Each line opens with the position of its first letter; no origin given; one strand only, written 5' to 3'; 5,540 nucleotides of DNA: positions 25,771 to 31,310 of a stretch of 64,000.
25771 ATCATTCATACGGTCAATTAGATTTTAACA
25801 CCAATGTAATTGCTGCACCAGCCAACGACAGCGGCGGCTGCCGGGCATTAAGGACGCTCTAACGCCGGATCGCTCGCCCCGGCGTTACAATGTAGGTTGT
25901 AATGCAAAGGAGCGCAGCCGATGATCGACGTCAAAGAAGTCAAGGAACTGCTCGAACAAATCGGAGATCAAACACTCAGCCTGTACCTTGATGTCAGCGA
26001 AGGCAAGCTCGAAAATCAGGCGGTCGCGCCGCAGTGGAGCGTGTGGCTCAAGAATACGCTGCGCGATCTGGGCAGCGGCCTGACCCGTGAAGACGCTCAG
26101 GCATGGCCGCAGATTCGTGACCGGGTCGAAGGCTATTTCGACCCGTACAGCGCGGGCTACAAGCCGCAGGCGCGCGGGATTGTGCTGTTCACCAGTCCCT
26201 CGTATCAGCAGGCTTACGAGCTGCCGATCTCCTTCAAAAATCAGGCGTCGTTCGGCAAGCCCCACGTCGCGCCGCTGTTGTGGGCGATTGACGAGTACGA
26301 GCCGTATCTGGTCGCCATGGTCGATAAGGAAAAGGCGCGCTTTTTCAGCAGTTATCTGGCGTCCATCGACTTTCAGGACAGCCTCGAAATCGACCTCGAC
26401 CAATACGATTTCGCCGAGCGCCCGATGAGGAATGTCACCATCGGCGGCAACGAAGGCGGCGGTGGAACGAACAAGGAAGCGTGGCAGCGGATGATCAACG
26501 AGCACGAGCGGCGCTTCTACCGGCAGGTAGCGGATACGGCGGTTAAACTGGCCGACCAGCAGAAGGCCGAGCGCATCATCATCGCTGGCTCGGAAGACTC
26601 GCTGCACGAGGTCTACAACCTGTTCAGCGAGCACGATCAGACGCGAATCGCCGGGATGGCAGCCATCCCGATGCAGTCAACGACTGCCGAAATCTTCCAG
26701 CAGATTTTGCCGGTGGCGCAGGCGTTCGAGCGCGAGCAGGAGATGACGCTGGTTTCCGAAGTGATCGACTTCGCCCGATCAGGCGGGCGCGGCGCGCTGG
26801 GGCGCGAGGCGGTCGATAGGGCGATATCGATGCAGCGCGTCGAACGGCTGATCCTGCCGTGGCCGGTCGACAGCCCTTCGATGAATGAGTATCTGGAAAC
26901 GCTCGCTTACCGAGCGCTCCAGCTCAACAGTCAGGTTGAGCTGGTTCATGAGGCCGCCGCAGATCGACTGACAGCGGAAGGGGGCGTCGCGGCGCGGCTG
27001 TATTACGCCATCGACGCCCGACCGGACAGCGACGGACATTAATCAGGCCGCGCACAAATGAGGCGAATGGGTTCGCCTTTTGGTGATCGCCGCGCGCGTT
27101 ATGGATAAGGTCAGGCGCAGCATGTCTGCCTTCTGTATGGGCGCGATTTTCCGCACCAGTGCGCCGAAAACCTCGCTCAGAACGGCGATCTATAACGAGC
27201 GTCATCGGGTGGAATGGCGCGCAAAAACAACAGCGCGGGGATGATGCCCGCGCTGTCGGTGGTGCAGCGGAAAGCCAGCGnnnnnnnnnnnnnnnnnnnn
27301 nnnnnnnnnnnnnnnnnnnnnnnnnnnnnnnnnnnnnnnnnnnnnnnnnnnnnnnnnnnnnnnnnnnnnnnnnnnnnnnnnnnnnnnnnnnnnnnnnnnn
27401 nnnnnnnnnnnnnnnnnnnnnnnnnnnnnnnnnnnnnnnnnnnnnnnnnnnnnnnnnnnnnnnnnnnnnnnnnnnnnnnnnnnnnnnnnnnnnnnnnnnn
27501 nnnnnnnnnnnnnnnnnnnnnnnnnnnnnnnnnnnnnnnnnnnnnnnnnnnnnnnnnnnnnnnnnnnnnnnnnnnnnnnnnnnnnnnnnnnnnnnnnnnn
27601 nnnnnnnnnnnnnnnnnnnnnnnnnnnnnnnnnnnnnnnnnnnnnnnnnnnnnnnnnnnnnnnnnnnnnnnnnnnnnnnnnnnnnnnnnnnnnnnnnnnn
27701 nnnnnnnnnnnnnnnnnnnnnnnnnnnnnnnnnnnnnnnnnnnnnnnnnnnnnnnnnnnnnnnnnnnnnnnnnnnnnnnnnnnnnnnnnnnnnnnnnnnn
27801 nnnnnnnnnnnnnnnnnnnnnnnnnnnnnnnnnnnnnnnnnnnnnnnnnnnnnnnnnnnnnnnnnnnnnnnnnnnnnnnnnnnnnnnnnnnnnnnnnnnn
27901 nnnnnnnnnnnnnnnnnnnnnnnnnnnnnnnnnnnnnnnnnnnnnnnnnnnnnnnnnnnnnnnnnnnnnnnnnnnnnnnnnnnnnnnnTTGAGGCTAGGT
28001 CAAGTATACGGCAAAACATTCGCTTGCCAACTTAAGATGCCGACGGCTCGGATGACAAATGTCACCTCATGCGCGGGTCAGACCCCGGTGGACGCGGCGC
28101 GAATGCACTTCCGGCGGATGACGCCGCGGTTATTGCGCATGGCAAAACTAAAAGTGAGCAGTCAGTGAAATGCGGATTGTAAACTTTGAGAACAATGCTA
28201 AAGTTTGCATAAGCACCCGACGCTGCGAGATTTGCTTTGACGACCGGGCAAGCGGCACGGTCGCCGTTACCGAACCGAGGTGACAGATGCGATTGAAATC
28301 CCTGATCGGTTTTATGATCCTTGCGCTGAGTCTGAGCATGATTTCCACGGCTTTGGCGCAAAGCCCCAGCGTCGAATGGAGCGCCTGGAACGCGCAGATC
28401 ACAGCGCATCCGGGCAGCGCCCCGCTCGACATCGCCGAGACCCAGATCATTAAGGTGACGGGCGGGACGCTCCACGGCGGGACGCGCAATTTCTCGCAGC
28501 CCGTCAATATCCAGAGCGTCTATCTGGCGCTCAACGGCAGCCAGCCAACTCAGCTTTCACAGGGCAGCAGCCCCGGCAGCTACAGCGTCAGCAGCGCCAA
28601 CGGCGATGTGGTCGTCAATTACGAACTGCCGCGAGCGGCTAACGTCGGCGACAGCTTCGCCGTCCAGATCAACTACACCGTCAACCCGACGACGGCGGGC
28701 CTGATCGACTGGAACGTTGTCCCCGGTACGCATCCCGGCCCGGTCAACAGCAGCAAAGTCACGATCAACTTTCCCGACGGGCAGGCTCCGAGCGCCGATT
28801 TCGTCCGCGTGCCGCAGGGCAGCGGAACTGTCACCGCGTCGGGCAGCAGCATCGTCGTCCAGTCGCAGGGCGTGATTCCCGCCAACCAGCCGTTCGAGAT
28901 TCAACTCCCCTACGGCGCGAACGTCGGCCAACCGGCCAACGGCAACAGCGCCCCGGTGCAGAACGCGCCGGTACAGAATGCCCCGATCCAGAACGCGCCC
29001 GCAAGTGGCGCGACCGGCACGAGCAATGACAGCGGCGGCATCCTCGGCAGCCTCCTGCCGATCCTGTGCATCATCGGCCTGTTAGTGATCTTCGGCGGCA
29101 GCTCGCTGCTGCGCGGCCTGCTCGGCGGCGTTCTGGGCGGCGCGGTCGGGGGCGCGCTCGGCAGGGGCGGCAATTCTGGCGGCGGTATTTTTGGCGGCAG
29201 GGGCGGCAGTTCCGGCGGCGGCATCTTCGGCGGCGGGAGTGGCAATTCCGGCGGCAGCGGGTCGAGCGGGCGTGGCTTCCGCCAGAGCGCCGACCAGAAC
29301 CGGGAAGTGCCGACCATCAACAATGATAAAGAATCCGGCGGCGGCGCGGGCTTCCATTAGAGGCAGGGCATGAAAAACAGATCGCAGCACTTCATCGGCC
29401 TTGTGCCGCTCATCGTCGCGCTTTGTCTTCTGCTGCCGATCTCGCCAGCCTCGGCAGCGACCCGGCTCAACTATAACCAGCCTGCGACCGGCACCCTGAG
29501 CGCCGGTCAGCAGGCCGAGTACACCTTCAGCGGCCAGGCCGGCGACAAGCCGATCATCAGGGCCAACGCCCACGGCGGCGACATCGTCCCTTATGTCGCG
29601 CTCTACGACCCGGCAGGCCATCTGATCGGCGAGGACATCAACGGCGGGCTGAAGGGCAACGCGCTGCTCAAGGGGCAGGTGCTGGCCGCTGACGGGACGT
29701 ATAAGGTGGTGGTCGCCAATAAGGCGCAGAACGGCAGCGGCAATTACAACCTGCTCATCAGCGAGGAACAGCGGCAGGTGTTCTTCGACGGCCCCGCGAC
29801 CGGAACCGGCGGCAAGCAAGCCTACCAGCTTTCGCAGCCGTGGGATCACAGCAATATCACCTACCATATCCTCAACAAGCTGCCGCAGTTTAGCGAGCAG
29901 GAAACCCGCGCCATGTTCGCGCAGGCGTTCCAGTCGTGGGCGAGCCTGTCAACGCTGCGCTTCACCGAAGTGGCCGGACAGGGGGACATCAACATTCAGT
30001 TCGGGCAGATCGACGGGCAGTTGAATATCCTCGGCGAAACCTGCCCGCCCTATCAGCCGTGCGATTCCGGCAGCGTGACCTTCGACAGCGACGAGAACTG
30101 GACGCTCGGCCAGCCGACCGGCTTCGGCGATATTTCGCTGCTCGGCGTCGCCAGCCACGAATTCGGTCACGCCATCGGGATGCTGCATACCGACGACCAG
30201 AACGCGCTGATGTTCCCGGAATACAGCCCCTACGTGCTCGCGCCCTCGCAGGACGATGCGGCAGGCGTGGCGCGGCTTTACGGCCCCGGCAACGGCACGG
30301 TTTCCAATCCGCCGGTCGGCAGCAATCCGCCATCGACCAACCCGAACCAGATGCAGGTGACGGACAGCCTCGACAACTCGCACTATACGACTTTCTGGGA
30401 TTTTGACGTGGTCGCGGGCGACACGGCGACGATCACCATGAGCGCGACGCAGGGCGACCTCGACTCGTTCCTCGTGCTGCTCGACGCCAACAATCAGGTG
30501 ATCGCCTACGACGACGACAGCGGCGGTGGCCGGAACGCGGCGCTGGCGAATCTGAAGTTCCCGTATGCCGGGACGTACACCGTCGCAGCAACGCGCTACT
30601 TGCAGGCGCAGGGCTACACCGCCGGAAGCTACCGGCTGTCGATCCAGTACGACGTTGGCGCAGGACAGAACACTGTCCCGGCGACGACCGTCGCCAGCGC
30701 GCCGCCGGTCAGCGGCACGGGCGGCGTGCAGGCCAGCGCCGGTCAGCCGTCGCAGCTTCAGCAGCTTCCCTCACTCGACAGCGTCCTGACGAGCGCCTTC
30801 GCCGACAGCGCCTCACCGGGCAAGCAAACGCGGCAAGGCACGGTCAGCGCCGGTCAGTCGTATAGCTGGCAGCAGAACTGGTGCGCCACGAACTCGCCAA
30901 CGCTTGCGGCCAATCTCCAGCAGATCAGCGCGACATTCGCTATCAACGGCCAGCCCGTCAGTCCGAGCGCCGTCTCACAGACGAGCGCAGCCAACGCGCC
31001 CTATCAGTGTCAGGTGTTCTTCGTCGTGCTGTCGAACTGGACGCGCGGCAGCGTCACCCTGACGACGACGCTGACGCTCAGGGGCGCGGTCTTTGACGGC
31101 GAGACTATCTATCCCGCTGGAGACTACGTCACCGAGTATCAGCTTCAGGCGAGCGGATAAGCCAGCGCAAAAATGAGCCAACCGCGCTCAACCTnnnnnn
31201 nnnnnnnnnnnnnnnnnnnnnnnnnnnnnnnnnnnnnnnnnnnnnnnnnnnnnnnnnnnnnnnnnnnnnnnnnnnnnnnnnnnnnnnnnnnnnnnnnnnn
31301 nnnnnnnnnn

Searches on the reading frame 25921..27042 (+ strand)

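Call 47: search_protein_families(library=pfam, proteins=[window:25921-27042:+], max_evalue=0.001)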
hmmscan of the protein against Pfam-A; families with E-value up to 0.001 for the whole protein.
window:25921-27042:+ (373 aa): 7 families
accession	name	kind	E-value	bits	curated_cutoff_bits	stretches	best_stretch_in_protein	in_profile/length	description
PF18854.6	baeRF_family10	-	1.9e-26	93.5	27.1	1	114-266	1-142/143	Bacterial archaeo-eukaryotic release factor family 10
PF18846.6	baeRF_family5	-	1e-09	39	27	1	133-243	7-114/132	Bacterial archaeo-eukaryotic release factor family 5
PF18845.6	baeRF_family3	-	2.2e-07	31.8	31.5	1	128-305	1-167/168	Bacterial archaeo-eukaryotic release factor family 3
PF18856.6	baeRF_family12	-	1.1e-06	29.8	27.7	1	130-245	3-120/138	Bacterial archaeo-eukaryotic release factor family 12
PF10116.14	Host_attach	-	8e-06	26.9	26.7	1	130-243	1-118/138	Protein required for attachment to host cells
PF03464.20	eRF1_2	-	9.8e-05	23.1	27.1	1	173-234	31-95/133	eRF1 domain 2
PF18844.6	baeRF_family2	-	0.0003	21.4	26.9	0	179-246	39-106/149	Bacterial archaeo-eukaryotic release factor family 2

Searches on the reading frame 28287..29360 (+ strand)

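Call 47: search_protein_families(library=pfam, proteins=[window:28287-29360:+], max_evalue=0.001)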
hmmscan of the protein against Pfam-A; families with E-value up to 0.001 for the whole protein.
window:28287-29360:+ (357 aa): 1 family
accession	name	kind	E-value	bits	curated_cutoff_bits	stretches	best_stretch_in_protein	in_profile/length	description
PF09972.14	DUF2207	-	1.9e-05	25.4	24.4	1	48-206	18-169/172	Predicted membrane protein (DUF2207) N-terminal domain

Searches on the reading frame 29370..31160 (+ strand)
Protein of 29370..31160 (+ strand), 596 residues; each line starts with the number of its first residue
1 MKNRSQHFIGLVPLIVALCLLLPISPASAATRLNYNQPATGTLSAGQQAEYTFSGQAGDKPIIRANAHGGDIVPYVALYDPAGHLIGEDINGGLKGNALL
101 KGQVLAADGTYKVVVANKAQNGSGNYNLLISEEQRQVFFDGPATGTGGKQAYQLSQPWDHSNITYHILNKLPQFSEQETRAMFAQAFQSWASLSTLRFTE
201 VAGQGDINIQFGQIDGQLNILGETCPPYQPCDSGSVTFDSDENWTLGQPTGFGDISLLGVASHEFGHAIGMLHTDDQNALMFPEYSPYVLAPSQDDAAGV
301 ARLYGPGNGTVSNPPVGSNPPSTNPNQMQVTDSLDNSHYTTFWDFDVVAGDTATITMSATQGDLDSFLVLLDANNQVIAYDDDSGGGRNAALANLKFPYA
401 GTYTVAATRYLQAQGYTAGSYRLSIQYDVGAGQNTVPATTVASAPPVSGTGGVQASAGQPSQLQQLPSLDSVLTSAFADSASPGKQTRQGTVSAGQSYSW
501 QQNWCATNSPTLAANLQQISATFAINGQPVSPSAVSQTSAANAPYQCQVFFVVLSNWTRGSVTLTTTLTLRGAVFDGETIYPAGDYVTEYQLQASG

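Call 47: search_protein_families(library=pfam, proteins=[window:29370-31160:+], max_evalue=0.001)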
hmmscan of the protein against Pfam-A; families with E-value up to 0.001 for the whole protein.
window:29370-31160:+ (596 aa): 3 families
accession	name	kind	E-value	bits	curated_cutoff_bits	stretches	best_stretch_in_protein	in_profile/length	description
PF00413.30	Peptidase_M10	-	5.5e-32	111.3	24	1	158-305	2-159/159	Matrixin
PF04151.21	PPC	-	4.5e-11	43.9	25.9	1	340-406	2-67/70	Bacterial pre-peptidase C-terminal domain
PF01400.30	Astacin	-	1.6e-05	25.1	22.5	0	158-223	2-63/189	Astacin (Peptidase family M12A)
